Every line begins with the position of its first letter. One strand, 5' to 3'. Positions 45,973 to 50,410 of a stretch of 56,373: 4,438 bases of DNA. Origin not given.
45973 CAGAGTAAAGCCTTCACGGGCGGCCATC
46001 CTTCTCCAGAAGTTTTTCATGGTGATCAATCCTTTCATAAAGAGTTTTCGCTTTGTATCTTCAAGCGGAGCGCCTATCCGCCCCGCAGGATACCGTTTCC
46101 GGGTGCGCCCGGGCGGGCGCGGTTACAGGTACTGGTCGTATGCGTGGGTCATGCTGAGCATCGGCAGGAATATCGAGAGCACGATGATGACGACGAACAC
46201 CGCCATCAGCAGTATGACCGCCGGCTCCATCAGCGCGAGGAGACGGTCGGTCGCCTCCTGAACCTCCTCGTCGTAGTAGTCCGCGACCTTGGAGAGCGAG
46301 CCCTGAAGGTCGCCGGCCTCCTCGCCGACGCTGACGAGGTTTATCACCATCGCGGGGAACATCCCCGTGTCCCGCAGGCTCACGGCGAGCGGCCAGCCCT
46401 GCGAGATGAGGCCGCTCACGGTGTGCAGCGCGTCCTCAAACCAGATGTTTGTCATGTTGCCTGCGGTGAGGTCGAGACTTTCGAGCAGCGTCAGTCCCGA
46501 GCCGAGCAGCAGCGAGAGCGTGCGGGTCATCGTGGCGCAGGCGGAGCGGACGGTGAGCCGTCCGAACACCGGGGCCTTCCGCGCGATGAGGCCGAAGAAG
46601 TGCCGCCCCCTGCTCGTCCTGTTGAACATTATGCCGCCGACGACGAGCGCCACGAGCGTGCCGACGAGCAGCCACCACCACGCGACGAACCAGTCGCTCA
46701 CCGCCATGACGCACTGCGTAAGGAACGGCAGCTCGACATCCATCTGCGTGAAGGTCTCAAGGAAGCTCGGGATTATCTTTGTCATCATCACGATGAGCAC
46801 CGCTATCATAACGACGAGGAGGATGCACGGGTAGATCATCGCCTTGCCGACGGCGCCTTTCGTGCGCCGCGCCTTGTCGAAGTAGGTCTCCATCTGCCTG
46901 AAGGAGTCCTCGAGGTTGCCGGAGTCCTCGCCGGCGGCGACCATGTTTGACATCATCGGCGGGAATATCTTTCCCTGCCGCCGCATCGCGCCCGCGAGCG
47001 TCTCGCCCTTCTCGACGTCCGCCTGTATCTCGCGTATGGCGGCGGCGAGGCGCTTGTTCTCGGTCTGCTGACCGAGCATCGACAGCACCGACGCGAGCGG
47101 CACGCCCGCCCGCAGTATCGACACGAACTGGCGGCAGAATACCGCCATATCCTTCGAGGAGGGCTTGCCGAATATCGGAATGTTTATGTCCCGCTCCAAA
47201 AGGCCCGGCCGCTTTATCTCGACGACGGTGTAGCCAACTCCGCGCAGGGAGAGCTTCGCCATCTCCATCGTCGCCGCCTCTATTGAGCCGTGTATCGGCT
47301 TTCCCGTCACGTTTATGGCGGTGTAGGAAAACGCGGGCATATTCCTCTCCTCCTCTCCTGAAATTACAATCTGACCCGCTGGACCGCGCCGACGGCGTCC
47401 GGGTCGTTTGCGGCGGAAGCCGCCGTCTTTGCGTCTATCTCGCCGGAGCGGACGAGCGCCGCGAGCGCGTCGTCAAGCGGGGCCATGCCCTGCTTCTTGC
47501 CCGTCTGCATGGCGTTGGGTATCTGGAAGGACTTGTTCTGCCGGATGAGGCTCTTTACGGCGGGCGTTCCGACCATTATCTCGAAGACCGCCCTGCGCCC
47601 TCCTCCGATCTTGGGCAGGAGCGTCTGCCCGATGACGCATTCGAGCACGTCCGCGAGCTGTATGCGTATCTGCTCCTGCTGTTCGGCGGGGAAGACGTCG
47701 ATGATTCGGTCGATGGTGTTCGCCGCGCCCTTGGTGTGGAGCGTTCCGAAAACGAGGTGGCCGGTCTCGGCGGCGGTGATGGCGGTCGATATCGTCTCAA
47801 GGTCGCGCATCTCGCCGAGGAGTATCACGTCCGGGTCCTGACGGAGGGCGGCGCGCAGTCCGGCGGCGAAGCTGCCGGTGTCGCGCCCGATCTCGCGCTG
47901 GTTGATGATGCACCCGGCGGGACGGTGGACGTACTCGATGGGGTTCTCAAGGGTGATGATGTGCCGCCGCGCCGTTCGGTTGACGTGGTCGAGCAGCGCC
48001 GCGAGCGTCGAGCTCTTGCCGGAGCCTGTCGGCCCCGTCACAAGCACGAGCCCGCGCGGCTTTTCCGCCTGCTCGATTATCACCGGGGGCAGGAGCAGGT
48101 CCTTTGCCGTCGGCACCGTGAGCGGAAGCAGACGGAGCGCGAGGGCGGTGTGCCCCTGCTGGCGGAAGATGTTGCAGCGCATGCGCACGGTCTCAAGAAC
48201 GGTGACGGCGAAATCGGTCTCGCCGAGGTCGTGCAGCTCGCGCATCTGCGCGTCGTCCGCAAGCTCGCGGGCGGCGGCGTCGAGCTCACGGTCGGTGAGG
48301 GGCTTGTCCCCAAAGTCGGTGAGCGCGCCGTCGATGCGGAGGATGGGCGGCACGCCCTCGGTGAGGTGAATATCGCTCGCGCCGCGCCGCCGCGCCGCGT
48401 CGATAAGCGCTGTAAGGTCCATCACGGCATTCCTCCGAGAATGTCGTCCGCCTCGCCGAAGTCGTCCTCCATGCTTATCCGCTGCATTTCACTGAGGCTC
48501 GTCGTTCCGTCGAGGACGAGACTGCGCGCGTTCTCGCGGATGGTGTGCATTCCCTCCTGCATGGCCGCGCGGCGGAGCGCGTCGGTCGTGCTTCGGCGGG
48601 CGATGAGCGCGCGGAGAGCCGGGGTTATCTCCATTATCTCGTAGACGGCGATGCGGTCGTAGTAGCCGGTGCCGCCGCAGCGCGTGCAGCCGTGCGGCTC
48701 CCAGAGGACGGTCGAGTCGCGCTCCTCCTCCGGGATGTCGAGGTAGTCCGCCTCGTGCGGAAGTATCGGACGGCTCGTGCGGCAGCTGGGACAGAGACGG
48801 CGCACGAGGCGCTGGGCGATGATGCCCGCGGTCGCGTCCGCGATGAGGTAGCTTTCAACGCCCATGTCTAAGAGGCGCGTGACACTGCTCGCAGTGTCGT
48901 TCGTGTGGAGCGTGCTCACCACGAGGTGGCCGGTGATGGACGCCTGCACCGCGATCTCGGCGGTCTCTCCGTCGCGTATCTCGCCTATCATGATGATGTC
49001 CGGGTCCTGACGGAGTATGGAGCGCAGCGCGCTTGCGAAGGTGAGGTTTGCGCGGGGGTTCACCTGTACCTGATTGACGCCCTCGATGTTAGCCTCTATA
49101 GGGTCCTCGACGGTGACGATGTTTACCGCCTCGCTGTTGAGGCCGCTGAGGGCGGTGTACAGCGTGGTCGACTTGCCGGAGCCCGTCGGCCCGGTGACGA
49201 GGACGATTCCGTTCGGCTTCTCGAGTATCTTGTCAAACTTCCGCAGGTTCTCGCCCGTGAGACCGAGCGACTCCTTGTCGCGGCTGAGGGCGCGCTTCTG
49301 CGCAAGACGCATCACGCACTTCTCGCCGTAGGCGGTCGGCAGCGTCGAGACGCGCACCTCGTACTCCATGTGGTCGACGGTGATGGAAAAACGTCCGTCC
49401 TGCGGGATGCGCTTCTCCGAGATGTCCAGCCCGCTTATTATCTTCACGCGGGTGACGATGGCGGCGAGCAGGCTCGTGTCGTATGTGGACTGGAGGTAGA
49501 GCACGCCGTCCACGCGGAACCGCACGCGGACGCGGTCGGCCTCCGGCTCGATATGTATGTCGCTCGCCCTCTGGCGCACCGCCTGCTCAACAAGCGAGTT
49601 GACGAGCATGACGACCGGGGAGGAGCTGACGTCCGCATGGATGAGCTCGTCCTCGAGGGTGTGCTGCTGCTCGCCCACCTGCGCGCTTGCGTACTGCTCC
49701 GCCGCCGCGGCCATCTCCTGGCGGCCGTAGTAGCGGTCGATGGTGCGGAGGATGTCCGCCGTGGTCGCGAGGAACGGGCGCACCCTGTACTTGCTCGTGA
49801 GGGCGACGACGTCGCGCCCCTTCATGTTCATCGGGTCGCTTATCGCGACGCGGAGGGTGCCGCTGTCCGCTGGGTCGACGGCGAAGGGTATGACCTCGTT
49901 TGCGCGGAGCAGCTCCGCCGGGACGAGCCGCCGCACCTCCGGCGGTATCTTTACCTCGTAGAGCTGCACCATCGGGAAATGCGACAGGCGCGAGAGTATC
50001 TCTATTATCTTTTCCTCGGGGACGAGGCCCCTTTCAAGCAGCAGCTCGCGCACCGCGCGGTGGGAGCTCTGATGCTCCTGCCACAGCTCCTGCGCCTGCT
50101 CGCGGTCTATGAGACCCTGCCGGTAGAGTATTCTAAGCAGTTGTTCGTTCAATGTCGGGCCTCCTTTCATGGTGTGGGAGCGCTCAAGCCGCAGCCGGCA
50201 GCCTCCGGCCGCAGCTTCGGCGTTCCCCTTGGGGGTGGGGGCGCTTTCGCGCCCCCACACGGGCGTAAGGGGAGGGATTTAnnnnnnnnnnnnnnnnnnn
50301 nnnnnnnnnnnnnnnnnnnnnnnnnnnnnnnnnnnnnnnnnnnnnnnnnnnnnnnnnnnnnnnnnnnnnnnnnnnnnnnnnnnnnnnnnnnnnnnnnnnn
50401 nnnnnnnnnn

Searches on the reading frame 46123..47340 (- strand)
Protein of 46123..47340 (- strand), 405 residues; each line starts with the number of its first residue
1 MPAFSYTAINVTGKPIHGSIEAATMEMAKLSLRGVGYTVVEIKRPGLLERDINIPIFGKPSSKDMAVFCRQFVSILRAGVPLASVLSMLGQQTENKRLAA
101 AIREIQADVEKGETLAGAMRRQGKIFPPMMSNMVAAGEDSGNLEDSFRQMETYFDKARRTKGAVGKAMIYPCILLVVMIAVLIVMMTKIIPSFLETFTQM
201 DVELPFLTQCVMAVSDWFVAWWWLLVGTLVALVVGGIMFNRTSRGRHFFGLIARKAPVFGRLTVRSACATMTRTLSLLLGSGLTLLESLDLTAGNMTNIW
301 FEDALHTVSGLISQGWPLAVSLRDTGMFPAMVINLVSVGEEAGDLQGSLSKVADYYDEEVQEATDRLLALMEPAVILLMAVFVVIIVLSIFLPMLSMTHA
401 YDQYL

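Call 12: search_protein_families(library=pfam, proteins=[window:46123-47340:-], max_evalue=0.001)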
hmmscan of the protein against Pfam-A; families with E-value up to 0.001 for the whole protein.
window:46123-47340:- (405 aa): 1 family
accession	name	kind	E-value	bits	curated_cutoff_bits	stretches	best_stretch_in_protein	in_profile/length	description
PF00482.28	T2SSF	-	8.2e-62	207.2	25.2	2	68-191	1-125/125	Type II secretion system (T2SS), protein F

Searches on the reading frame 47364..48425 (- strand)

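Call 12: search_protein_families(library=pfam, proteins=[window:47364-48425:-], max_evalue=0.001)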
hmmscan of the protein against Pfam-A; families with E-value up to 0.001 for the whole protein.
window:47364-48425:- (353 aa): 3 families
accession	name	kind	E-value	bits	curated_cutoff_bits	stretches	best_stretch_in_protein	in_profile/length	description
PF00437.27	T2SSE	-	2.8e-45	155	24.9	1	45-272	67-280/370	Type II/IV secretion system protein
PF13191.12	AAA_16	-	2.7e-06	28.4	32.6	1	118-163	17-60/167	AAA ATPase domain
PF13401.12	AAA_22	-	0.00016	22.4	27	1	123-158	4-38/130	AAA domain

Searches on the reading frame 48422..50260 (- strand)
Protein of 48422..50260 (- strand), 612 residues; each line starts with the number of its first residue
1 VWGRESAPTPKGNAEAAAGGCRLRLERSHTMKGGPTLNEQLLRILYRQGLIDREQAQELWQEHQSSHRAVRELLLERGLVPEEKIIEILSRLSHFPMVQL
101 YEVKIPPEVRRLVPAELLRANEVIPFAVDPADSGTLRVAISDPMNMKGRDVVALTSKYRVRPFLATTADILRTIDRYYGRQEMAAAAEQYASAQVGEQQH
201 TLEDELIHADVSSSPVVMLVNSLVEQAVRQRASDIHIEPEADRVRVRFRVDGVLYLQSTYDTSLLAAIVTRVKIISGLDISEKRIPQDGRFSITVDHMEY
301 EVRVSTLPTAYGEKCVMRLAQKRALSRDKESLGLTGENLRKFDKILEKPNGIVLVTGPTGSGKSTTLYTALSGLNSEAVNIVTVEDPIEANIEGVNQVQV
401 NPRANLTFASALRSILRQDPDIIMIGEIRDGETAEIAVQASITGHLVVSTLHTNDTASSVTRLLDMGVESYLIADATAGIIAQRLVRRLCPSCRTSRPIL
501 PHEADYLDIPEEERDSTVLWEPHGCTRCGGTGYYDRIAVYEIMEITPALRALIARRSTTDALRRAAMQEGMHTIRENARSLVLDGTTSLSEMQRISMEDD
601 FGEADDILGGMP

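Call 51: search_protein_families(library=pfam, proteins=[window:48422-50260:-], max_evalue=0.001)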
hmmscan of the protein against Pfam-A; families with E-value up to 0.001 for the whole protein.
window:48422-50260:- (612 aa): 6 families
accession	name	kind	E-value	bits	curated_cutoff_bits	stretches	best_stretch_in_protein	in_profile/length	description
PF00437.27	T2SSE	-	5.2e-135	450.3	24.9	1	212-594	4-370/370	Type II/IV secretion system protein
PF05157.20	MshEN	-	4.2e-18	65.6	23.1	1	96-182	4-88/90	MshEN domain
PF25199.1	nSTAND_NTPase5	-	2.2e-05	24.7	34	1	331-396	21-88/145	Novel STAND NTPase 5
PF13401.12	AAA_22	-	0.00033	21.4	27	0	349-385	4-40/130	AAA domain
PF13191.12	AAA_16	-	0.00047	21.1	32.6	0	349-418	24-81/167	AAA ATPase domain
PF13555.12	AAA_29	-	0.00098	19.3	27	0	348-367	20-39/61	P-loop containing region of AAA domain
